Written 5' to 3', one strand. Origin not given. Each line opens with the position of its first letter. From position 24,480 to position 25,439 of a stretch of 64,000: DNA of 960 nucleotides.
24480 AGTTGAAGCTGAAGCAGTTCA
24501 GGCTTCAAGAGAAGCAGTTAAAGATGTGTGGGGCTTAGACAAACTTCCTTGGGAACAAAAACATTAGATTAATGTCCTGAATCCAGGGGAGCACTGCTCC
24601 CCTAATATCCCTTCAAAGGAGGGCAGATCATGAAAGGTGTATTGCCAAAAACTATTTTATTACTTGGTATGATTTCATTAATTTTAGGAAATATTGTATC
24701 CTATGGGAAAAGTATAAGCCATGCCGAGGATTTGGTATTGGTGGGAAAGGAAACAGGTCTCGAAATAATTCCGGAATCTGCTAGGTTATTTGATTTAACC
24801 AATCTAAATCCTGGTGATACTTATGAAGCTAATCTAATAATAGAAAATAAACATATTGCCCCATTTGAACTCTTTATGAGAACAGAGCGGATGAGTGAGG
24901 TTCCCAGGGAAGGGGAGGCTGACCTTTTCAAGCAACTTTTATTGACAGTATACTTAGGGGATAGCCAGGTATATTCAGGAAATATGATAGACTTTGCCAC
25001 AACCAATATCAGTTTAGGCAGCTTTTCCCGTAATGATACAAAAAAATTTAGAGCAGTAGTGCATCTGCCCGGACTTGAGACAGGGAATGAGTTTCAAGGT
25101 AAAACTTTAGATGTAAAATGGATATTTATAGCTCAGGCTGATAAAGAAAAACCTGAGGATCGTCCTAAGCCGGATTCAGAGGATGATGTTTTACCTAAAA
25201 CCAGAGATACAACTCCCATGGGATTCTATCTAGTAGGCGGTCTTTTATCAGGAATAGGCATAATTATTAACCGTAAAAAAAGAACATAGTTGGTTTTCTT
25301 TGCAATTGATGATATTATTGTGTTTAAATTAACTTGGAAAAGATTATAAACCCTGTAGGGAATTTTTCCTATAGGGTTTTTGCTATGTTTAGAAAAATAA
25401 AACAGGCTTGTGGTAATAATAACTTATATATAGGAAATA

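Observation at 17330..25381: Candidate c-di-GMP-gated, two-component-controlled, surface-anchored TasA-type fibre locus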

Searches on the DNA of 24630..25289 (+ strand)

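Call 17: search_rna_families(sources=[L010, L012, L013, L015, L016, L017, L019], threshold=gathering)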
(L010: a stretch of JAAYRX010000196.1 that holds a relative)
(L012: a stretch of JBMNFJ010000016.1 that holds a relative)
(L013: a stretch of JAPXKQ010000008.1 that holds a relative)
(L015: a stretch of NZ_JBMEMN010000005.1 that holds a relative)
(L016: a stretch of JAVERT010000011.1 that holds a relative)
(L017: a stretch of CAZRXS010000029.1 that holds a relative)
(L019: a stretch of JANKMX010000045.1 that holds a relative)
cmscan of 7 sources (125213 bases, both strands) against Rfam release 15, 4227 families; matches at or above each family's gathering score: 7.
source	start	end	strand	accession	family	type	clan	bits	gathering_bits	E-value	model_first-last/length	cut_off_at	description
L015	12143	12239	+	RF00162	SAM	Cis-reg; riboswitch;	CL00012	86.8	44.4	6.6e-19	1-108/108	no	SAM riboswitch aptamer (S box leader)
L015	11853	11926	-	RF00005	tRNA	Gene; tRNA;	CL00001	62.3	29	8.1e-11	1-71/71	no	tRNA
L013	9233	9311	+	RF01051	c-di-GMP-I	Cis-reg; riboswitch;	CL00126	61.9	35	2.1e-09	1-87/87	no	c-di-GMP-I riboswitch aptamer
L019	9096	9173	+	RF01051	c-di-GMP-I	Cis-reg; riboswitch;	CL00126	60.8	35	3.9e-09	1-87/87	no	c-di-GMP-I riboswitch aptamer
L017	9065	9145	+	RF01051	c-di-GMP-I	Cis-reg; riboswitch;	CL00126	58.5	35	1.4e-08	1-87/87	no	c-di-GMP-I riboswitch aptamer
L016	9044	9123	+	RF01051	c-di-GMP-I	Cis-reg; riboswitch;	CL00126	56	35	5.8e-08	1-87/87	no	c-di-GMP-I riboswitch aptamer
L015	9095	9173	+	RF01051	c-di-GMP-I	Cis-reg; riboswitch;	CL00126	52.3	35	4.7e-07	1-87/87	no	c-di-GMP-I riboswitch aptamer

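Call 18: search_rna_families(sources=[L020, L022, L026, L029, L031, L035, L008, L028], threshold=gathering)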
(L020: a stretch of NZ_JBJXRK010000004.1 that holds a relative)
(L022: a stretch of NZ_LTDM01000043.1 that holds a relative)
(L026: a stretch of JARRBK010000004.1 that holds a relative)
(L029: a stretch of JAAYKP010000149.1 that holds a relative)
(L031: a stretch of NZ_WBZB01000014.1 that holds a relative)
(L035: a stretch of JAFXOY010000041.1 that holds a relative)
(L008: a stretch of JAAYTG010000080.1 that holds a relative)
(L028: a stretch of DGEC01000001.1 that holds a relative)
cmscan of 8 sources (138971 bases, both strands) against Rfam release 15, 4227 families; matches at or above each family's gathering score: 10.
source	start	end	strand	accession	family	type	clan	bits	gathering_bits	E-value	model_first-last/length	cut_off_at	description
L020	11926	12022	+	RF00162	SAM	Cis-reg; riboswitch;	CL00012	86.4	44.4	9.4e-19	1-108/108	no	SAM riboswitch aptamer (S box leader)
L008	985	1070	+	RF01051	c-di-GMP-I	Cis-reg; riboswitch;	CL00126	80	35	9.1e-14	1-87/87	no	c-di-GMP-I riboswitch aptamer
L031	8906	8991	+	RF01051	c-di-GMP-I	Cis-reg; riboswitch;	CL00126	68.7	35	5.2e-11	1-87/87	no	c-di-GMP-I riboswitch aptamer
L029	9037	9114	+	RF03167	c-di-GMP-I-GGC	Cis-reg; riboswitch;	CL00126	65.6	59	6.3e-13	1-80/80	no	c-di-GMP-I-GGC riboswitch aptamer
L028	3388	3463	+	RF03167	c-di-GMP-I-GGC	Cis-reg; riboswitch;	CL00126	64.1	59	1.7e-12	1-80/80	no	c-di-GMP-I-GGC riboswitch aptamer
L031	7656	7736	+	RF01051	c-di-GMP-I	Cis-reg; riboswitch;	CL00126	63.4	35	1e-09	1-87/87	no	c-di-GMP-I riboswitch aptamer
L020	11635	11708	-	RF00005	tRNA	Gene; tRNA;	CL00001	62.3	29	9e-11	1-71/71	no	tRNA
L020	9094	9172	+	RF01051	c-di-GMP-I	Cis-reg; riboswitch;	CL00126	54.7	35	1.3e-07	1-87/87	no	c-di-GMP-I riboswitch aptamer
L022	7096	7172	+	RF01051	c-di-GMP-I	Cis-reg; riboswitch;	CL00126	53.2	35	3.1e-07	1-87/87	no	c-di-GMP-I riboswitch aptamer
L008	12808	12874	-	RF00630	P26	Gene;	-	37.2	36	0.0011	1-66/66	no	Pseudomonas sRNA P26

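Call 27: search_rna_families(sources=[L007, L009, L011, L014, L018, L021, L023, L024, L025, L027, L030, L032, L033, L034, L036], threshold=gathering)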
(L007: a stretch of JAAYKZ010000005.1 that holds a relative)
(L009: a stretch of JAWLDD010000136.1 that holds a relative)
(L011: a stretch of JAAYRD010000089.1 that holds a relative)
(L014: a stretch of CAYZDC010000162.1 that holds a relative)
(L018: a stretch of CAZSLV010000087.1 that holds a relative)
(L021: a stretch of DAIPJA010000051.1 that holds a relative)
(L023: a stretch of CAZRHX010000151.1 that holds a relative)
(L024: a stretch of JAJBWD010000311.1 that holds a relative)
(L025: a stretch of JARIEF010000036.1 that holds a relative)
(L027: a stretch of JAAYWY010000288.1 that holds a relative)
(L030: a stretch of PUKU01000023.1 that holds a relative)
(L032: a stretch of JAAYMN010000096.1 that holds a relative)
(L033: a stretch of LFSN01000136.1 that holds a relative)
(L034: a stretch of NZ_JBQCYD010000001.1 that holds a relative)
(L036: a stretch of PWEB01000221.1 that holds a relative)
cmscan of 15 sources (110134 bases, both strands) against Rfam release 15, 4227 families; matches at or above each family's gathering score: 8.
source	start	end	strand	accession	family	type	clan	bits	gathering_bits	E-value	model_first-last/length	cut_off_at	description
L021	5740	5838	+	RF00162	SAM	Cis-reg; riboswitch;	CL00012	88.8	44.4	1.5e-19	1-108/108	no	SAM riboswitch aptamer (S box leader)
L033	7409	7488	+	RF03167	c-di-GMP-I-GGC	Cis-reg; riboswitch;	CL00126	69.7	59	3.2e-14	1-80/80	no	c-di-GMP-I-GGC riboswitch aptamer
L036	1825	1902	+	RF03167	c-di-GMP-I-GGC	Cis-reg; riboswitch;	CL00126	67.7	59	1.3e-13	1-80/80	no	c-di-GMP-I-GGC riboswitch aptamer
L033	3320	3407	+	RF03167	c-di-GMP-I-GGC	Cis-reg; riboswitch;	CL00126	66.7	59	2.5e-13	1-80/80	no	c-di-GMP-I-GGC riboswitch aptamer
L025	731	810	+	RF01051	c-di-GMP-I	Cis-reg; riboswitch;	CL00126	64.2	35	5.2e-10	1-87/87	no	c-di-GMP-I riboswitch aptamer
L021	5503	5576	-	RF00005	tRNA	Gene; tRNA;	CL00001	62.3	29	7.1e-11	1-71/71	no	tRNA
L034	3464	3610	+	RF01482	AdoCbl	Cis-reg; riboswitch;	CL00101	57.4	50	1.1e-07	1-149/149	no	AdoCbl (Cobalamin/B12) riboswitch aptamer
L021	3125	3203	+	RF01051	c-di-GMP-I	Cis-reg; riboswitch;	CL00126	57.3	35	2.4e-08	1-87/87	no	c-di-GMP-I riboswitch aptamer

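Call 28: search_rna_families(sources=[L010, L012], threshold=evalue, max_evalue=1)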
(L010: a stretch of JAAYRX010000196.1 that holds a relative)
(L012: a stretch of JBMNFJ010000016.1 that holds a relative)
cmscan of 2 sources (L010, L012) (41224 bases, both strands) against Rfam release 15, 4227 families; matches with E-value up to 1: 3.
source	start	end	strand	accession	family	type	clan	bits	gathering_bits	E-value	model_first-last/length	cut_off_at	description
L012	5143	5226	+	RF02947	cow-rumen-2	Gene; sRNA;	-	28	66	0.3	1-106/106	no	cow-rumen-2 RNA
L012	5085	5137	+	RF02399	NsiR1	Gene; sRNA;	-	26.9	39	0.24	1-60/60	no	Nitrogen stress-induced RNA 1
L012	5080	5167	-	RF02621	BSnc120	Gene; sRNA;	-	25.7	114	0.094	1-88/88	no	Brucella sRNA 120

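Call 55: search_rna_families(sources=[L037, L038], threshold=gathering)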
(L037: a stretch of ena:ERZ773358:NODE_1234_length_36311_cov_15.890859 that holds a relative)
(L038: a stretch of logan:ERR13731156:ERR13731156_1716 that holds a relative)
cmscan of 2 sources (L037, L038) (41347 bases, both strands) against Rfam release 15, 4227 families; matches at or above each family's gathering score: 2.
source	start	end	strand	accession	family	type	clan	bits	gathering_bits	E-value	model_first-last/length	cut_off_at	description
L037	46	131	+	RF01051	c-di-GMP-I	Cis-reg; riboswitch;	CL00126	82.7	35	5.9e-15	1-87/87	no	c-di-GMP-I riboswitch aptamer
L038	1282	1470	+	RF00013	6S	Gene;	-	64.9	46.4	9.4e-11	1-187/187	no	6S / SsrS RNA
